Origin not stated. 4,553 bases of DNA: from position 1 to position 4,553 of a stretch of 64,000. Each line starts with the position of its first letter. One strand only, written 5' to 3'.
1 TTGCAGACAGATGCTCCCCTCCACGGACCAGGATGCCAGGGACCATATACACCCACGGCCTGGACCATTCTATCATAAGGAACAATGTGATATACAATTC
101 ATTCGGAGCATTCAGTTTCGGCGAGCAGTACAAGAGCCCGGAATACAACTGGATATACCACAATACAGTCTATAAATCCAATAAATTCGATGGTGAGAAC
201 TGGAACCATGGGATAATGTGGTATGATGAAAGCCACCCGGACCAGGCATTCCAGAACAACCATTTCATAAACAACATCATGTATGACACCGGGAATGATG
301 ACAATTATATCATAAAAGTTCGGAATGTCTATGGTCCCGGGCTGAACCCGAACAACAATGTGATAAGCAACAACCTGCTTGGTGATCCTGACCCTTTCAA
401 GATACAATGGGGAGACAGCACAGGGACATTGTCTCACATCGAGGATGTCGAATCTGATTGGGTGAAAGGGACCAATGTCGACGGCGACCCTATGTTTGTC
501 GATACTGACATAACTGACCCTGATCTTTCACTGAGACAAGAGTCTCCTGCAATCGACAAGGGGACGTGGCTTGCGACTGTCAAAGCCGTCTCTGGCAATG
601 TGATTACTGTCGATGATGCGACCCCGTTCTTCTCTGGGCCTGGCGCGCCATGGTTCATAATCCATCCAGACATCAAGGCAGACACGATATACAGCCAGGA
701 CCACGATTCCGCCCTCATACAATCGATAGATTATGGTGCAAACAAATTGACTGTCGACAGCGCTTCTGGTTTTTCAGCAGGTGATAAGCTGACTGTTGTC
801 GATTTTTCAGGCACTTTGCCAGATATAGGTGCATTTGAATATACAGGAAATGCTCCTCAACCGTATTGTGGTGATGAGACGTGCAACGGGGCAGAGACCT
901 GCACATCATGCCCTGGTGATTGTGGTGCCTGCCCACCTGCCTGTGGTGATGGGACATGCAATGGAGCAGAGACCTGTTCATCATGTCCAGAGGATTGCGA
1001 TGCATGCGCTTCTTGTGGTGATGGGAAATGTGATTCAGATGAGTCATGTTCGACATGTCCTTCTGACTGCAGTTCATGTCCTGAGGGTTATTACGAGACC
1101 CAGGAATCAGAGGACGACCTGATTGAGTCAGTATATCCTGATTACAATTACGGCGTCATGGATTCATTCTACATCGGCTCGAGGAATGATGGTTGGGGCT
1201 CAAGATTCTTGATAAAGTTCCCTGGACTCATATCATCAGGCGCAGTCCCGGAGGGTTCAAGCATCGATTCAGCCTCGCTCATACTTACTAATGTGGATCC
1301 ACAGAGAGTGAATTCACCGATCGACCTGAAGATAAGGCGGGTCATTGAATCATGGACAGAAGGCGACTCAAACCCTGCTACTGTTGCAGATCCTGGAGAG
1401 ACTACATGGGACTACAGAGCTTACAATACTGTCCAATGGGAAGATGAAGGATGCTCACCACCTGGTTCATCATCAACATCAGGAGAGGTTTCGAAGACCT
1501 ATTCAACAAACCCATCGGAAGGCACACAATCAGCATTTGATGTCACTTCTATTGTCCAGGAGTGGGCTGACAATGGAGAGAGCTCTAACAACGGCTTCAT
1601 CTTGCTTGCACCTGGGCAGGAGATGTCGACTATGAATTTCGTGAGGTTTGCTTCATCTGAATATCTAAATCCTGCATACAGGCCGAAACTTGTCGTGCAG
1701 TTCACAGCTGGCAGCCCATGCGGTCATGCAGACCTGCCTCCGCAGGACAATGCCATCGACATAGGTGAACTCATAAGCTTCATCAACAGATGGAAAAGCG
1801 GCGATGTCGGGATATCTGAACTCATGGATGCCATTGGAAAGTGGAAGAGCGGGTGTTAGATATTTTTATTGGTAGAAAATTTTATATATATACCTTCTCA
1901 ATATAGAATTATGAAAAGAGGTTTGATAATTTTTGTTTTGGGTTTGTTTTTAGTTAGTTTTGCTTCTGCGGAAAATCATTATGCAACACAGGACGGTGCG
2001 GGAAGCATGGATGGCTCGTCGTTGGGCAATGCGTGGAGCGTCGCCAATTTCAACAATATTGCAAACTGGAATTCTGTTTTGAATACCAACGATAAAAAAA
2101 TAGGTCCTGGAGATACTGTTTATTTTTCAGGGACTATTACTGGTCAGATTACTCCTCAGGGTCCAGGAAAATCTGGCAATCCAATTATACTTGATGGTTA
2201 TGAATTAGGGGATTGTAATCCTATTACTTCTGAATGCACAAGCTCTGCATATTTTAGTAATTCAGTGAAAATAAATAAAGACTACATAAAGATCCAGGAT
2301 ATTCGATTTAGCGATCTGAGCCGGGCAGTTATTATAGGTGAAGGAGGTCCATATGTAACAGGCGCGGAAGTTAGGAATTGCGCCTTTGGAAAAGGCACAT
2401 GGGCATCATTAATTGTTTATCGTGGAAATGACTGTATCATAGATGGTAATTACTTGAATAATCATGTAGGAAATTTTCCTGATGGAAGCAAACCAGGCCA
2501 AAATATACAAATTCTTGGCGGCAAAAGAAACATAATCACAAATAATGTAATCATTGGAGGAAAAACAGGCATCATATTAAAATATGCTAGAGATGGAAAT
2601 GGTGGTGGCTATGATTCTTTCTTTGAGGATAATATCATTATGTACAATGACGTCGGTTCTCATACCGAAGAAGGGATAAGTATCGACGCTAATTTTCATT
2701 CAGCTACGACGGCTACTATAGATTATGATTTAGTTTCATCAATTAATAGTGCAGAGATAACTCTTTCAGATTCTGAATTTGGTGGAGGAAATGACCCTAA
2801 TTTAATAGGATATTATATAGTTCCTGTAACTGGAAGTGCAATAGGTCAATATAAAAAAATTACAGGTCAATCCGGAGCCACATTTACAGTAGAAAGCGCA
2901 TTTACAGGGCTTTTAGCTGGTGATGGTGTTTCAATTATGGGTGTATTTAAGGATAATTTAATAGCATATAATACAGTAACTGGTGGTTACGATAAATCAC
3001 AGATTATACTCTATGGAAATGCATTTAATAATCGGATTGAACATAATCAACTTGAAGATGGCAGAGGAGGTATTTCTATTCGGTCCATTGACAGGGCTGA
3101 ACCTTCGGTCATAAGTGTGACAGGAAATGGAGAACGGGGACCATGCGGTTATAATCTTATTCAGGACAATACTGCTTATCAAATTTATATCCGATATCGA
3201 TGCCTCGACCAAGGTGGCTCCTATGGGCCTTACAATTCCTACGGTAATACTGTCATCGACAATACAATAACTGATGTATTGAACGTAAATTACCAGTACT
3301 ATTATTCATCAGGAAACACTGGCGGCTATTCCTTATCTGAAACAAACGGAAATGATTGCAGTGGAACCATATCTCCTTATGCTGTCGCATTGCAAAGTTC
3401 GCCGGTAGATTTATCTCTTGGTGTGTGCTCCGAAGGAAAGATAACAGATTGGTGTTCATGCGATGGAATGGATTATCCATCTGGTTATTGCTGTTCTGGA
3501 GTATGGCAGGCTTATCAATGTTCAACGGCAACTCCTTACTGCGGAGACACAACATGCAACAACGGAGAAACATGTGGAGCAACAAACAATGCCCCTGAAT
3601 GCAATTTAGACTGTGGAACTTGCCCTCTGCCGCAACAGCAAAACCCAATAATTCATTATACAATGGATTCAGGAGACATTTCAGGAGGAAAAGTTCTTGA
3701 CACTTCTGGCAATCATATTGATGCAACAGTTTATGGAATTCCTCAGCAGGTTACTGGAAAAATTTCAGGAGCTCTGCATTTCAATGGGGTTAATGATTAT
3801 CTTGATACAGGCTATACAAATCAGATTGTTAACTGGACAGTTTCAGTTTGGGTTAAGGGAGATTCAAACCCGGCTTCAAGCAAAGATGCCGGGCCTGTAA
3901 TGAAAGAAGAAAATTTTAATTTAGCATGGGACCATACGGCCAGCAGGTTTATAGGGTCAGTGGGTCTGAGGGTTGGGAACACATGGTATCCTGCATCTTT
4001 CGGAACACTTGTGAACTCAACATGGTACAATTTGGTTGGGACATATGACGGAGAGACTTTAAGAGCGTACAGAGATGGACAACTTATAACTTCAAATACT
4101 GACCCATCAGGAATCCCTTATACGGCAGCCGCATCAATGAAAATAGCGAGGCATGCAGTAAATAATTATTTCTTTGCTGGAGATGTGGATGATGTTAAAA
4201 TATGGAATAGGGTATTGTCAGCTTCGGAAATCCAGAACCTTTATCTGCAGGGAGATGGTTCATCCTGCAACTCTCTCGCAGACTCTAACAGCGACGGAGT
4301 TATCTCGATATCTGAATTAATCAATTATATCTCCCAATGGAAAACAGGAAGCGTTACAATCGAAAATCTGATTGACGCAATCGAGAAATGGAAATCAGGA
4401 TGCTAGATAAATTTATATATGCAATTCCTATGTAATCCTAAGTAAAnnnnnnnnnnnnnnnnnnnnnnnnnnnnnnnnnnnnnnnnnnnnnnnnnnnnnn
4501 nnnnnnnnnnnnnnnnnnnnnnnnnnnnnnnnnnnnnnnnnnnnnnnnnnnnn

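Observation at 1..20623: Eight tandem secreted glycan-active-looking proteins share a Cys-bracketed 'double WKSG' EF-hand/dockerin-like tail, suggesting a docking or display system with no receptor in view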

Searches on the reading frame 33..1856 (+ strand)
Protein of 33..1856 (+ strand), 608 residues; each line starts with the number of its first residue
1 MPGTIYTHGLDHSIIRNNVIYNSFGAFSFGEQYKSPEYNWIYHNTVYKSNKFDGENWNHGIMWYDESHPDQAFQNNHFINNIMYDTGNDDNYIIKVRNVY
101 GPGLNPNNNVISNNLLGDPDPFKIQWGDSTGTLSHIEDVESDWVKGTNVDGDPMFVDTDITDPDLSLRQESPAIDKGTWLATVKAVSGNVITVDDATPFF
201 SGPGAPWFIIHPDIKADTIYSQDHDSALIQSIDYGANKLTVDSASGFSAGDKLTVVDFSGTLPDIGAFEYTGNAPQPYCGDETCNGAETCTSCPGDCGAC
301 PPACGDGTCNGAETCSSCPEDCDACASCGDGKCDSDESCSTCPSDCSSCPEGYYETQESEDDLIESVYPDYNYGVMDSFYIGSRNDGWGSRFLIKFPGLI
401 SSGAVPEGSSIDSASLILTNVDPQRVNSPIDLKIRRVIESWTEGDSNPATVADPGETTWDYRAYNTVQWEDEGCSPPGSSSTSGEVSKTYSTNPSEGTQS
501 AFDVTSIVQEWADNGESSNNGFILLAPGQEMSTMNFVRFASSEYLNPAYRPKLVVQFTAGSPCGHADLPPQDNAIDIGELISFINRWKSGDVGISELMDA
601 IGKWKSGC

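Call 4: search_protein_families(library=pfam, proteins=[window:33-1856:+], max_evalue=0.01)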
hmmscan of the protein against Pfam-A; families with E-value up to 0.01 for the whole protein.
window:33-1856:+ (608 aa): 1 family
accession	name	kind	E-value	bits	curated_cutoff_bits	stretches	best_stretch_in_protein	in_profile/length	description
PF24517.2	CBM96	-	8.7e-07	29.4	26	0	356-443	5-87/164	Carbohydrate-binding module family 96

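Call 6: search_protein_families(library=ncbifam, proteins=[window:33-1856:+], max_evalue=1)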
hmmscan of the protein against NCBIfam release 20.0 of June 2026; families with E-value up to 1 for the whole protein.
window:33-1856:+ (608 aa): 2 families
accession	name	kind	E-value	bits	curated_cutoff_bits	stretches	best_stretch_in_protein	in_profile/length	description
NF033679.1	DNRLRE_dom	domain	3.1e-20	72.9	34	1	363-556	4-164/164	DNRLRE domain-containing protein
NF041518.1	choice_anch_Q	domain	0.0016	18.6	25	0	251-270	38-57/58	choice-of-anchor Q domain-containing protein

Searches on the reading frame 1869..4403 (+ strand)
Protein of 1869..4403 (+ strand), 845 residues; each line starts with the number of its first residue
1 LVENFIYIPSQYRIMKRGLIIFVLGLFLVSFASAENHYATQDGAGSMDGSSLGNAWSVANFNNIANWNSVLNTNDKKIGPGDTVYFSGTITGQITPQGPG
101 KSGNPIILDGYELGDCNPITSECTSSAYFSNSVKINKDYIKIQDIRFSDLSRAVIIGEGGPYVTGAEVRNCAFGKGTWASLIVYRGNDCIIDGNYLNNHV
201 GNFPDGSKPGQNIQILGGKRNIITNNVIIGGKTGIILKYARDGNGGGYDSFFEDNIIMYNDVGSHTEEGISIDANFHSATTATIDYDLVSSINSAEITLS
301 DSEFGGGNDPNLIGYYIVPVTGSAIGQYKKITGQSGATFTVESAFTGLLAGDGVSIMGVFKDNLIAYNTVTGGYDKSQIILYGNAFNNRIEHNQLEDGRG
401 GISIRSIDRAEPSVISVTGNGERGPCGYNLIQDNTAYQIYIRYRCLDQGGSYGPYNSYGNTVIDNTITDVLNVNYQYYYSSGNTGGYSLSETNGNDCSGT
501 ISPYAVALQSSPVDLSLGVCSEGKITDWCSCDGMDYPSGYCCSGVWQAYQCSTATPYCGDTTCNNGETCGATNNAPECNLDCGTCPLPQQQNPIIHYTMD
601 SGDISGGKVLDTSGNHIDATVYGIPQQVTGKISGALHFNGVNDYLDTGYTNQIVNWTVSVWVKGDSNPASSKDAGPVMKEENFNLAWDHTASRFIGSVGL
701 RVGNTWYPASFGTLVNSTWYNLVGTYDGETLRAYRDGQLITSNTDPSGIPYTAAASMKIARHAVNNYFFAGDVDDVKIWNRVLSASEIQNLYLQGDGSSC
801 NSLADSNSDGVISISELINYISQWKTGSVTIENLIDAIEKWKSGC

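Call 4: search_protein_families(library=pfam, proteins=[window:1869-4403:+], max_evalue=0.01)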
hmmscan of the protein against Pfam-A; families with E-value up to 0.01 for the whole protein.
window:1869-4403:+ (845 aa): 1 family
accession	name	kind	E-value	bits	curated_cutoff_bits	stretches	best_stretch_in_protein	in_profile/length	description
PF13385.13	Laminin_G_3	-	9e-21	75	27.6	1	641-789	3-151/151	Concanavalin A-like lectin/glucanases superfamily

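Call 6: search_protein_families(library=ncbifam, proteins=[window:1869-4403:+], max_evalue=1)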
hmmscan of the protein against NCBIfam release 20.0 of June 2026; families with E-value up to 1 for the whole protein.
window:1869-4403:+ (845 aa): 1 family
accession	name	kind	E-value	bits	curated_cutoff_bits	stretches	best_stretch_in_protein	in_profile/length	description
NF052521.1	TafC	equivalog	0.0019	17.3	410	1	712-799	277-367/373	TafC family fimbrial protein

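Call 45: search_solved_structures(query=window:1869-4403:+, max_evalue=0.01)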
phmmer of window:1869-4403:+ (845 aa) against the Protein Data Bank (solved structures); distinct sequences matched with E-value up to 0.01: 1.
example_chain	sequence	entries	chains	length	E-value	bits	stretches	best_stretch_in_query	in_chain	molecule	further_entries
4qvs_A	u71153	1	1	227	7.3e-05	24.4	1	606-791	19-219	S-layer domain-containing protein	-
